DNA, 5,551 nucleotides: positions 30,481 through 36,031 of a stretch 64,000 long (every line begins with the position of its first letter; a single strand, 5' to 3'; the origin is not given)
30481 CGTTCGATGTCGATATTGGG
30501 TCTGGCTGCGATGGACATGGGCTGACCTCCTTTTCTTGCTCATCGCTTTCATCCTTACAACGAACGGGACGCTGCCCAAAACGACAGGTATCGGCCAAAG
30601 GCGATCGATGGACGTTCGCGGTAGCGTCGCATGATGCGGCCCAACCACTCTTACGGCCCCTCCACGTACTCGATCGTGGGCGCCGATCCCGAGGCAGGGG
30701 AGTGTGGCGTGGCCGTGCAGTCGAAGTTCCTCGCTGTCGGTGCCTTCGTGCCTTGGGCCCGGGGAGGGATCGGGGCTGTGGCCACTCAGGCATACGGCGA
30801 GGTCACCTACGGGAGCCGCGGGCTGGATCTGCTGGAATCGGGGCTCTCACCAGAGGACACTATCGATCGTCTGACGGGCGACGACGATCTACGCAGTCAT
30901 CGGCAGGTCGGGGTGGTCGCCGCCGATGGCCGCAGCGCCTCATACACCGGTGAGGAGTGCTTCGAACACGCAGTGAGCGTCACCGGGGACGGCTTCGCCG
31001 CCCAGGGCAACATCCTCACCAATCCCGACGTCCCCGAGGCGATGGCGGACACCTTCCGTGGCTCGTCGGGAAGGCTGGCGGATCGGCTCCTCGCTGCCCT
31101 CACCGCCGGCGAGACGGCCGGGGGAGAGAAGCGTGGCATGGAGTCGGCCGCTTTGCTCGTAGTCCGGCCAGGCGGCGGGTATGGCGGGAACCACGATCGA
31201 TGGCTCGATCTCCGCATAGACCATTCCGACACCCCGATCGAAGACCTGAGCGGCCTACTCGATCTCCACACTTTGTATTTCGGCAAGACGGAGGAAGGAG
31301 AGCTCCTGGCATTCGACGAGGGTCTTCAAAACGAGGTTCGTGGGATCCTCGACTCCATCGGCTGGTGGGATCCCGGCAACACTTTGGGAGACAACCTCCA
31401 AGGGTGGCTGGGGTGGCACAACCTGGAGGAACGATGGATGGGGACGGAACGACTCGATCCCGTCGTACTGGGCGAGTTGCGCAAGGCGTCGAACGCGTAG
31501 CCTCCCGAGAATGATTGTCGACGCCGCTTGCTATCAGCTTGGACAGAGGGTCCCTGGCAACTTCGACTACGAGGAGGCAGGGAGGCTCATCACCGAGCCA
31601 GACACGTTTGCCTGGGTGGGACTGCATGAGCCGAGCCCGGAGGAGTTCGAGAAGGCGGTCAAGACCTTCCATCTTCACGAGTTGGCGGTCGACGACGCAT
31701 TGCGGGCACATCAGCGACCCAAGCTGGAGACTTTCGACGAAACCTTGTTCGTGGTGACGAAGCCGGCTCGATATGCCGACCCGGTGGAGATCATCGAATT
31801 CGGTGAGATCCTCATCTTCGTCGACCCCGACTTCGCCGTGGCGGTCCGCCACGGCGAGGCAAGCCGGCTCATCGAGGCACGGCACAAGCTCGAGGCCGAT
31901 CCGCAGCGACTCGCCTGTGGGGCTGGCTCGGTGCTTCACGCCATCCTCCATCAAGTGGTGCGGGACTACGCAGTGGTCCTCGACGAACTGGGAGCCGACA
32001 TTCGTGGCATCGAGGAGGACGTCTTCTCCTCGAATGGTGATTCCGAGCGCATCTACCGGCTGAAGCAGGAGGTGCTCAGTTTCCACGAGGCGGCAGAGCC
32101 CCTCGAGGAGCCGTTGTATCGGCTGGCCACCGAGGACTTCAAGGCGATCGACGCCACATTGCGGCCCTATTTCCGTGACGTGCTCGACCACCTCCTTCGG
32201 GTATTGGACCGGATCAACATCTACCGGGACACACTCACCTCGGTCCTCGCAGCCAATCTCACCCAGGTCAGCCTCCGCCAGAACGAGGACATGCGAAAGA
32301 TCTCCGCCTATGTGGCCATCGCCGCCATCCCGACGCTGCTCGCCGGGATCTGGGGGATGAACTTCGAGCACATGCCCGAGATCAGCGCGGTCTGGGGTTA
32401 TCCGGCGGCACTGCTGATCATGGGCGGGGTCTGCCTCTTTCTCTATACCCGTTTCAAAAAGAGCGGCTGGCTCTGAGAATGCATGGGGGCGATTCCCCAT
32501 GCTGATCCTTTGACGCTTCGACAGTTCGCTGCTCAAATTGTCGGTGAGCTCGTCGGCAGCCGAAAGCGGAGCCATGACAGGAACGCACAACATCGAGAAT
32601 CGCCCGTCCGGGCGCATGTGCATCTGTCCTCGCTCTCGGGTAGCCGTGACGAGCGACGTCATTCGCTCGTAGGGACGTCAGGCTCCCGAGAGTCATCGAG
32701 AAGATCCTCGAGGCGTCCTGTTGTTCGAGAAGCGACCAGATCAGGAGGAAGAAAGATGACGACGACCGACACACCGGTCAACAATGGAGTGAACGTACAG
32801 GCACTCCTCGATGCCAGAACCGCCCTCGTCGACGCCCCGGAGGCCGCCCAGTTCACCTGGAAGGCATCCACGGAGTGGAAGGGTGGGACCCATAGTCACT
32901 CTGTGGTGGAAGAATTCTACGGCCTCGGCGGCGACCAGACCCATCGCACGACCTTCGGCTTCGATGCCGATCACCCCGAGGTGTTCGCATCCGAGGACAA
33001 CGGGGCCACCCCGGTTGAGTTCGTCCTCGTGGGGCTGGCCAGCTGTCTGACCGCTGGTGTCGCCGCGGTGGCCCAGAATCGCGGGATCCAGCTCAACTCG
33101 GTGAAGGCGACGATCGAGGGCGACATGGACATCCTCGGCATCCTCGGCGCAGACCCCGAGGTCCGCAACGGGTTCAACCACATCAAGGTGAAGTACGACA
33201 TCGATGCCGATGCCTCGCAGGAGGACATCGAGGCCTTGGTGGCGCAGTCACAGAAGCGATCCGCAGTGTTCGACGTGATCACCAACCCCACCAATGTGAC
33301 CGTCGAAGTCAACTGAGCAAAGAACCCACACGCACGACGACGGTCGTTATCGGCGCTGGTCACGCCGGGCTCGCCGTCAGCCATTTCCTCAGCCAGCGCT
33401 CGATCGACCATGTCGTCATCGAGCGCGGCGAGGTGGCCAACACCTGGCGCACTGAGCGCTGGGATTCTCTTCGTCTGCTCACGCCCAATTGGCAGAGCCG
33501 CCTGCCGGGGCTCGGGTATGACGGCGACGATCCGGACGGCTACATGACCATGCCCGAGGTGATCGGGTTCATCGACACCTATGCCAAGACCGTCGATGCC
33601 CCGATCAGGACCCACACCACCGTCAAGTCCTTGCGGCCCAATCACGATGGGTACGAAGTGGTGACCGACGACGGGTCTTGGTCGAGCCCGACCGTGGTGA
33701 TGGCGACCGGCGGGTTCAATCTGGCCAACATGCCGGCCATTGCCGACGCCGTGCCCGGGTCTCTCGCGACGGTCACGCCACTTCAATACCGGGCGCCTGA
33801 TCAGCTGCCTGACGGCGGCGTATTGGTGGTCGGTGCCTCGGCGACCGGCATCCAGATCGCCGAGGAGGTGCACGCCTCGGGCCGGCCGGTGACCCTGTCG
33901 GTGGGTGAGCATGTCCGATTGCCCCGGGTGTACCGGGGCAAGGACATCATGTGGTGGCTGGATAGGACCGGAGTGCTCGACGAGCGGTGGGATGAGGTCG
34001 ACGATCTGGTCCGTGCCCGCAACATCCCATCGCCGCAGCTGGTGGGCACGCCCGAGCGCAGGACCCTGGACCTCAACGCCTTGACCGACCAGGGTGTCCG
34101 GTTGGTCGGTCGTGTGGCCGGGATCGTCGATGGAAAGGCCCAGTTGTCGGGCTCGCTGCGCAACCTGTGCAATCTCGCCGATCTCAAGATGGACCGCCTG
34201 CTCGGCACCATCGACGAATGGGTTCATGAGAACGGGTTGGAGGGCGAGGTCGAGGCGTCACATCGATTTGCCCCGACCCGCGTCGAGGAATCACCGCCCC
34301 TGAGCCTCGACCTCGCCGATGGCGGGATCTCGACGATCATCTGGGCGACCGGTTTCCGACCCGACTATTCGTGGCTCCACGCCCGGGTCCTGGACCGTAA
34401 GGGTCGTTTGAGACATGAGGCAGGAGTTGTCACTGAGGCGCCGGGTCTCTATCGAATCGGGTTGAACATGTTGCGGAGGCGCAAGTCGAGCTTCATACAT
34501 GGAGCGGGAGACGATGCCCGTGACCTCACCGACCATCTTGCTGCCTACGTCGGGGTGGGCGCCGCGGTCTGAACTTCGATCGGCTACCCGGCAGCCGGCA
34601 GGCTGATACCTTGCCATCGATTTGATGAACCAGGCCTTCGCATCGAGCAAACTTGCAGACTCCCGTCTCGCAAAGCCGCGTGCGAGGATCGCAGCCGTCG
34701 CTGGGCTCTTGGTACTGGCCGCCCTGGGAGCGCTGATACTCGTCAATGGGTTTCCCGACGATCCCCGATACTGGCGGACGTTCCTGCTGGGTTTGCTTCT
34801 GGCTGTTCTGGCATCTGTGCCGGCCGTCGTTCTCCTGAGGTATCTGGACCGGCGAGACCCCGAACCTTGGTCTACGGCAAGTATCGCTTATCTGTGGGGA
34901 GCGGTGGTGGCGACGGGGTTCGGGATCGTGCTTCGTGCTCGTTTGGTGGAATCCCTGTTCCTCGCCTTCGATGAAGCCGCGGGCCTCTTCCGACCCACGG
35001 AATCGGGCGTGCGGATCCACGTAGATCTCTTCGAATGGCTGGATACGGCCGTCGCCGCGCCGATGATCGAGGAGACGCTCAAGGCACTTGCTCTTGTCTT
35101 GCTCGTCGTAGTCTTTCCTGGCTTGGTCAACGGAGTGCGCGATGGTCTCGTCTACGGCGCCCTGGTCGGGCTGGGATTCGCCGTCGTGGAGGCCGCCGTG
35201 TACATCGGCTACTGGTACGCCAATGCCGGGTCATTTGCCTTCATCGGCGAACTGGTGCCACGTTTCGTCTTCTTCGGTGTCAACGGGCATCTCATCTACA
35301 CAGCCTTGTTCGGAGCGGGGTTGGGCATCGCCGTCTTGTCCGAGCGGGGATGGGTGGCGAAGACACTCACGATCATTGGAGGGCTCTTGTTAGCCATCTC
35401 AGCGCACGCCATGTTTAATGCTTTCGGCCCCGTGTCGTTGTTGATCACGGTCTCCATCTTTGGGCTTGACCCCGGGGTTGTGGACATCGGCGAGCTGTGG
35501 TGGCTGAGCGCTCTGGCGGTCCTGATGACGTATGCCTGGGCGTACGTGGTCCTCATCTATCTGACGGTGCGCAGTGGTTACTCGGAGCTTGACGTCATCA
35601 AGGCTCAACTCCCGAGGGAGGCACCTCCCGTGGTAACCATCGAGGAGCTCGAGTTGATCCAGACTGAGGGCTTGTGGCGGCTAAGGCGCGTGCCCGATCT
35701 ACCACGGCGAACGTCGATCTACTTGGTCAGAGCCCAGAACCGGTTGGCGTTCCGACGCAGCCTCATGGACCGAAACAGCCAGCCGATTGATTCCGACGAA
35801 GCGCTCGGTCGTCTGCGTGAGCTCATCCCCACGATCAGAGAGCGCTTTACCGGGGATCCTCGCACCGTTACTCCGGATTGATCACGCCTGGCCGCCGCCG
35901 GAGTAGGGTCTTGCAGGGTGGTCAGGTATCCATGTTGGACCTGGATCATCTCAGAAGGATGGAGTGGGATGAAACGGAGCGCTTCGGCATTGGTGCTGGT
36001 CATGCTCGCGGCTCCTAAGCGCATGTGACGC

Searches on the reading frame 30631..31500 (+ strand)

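Call 64: search_protein_families(library=pfam, proteins=[window:30631-31500:+], max_evalue=0.001)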
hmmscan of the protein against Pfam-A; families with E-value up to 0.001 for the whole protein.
window:30631-31500:+ (289 aa): 1 family
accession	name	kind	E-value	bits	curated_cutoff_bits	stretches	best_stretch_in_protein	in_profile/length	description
PF06267.17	DUF1028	-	1.5e-73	247.2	26.2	1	12-206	1-193/193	Family of unknown function (DUF1028)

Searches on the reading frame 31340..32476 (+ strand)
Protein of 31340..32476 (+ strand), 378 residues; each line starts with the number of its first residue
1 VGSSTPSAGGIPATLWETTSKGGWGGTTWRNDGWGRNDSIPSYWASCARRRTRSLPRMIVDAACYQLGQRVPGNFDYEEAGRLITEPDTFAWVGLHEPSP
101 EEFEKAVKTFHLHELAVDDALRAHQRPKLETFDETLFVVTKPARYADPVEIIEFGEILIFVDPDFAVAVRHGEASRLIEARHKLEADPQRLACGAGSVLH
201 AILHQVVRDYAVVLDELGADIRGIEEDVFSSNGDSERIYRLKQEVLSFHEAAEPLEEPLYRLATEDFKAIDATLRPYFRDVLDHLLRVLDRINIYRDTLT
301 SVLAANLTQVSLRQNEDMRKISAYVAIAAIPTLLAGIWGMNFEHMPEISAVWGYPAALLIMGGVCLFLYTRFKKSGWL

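Call 64: search_protein_families(library=pfam, proteins=[window:31340-32476:+], max_evalue=0.001)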
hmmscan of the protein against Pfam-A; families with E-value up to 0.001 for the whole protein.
window:31340-32476:+ (378 aa): 1 family
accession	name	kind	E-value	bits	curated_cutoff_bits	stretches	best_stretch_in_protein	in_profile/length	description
PF01544.23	CorA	-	1.2e-53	182.7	27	1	89-374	3-292/292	CorA-like Mg2+ transporter protein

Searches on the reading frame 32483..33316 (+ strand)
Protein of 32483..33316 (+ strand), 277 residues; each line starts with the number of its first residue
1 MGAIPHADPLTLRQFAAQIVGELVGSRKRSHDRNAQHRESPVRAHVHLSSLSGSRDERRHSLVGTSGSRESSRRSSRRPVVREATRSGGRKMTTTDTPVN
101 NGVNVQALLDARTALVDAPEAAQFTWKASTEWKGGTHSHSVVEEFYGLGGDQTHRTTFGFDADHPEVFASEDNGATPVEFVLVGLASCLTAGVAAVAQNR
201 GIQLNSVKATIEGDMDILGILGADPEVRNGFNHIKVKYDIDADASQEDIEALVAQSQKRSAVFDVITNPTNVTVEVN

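Call 64: search_protein_families(library=pfam, proteins=[window:32483-33316:+], max_evalue=0.001)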
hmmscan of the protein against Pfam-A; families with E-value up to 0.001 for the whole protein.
window:32483-33316:+ (277 aa): 1 family
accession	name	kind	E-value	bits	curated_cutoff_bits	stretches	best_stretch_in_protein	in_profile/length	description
PF02566.24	OsmC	-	6.5e-18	65.4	27.5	1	171-275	2-100/100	OsmC-like protein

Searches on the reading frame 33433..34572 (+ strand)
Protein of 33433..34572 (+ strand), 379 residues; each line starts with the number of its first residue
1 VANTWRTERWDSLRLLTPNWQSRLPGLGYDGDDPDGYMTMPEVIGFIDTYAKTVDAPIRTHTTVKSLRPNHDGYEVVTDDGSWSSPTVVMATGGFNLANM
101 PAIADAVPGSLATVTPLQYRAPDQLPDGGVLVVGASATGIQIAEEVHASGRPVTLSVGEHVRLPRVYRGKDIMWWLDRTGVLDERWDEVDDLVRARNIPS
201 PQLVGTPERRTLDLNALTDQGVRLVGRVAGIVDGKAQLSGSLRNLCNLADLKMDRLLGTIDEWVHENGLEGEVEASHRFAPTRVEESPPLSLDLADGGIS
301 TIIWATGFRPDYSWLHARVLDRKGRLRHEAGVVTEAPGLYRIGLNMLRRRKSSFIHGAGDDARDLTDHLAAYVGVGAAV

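Call 64: search_protein_families(library=pfam, proteins=[window:33433-34572:+], max_evalue=0.001)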
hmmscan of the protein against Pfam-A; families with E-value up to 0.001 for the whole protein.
window:33433-34572:+ (379 aa): 2 families
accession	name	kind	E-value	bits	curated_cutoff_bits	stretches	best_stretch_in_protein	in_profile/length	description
PF13738.12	Pyr_redox_3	-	1e-15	58.2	30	1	40-160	80-197/305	Pyridine nucleotide-disulphide oxidoreductase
PF07992.20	Pyr_redox_2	-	2.5e-06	27.6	26.1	0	84-155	99-170/291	Pyridine nucleotide-disulphide oxidoreductase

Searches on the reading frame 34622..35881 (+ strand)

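Call 64: search_protein_families(library=pfam, proteins=[window:34622-35881:+], max_evalue=0.001)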
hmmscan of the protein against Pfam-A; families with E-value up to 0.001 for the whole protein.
window:34622-35881:+ (419 aa): 1 family
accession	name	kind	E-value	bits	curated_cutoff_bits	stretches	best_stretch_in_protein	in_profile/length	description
PF13367.11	PrsW-protease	-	2.3e-26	93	23.5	1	81-271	1-176/196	PrsW family intramembrane metalloprotease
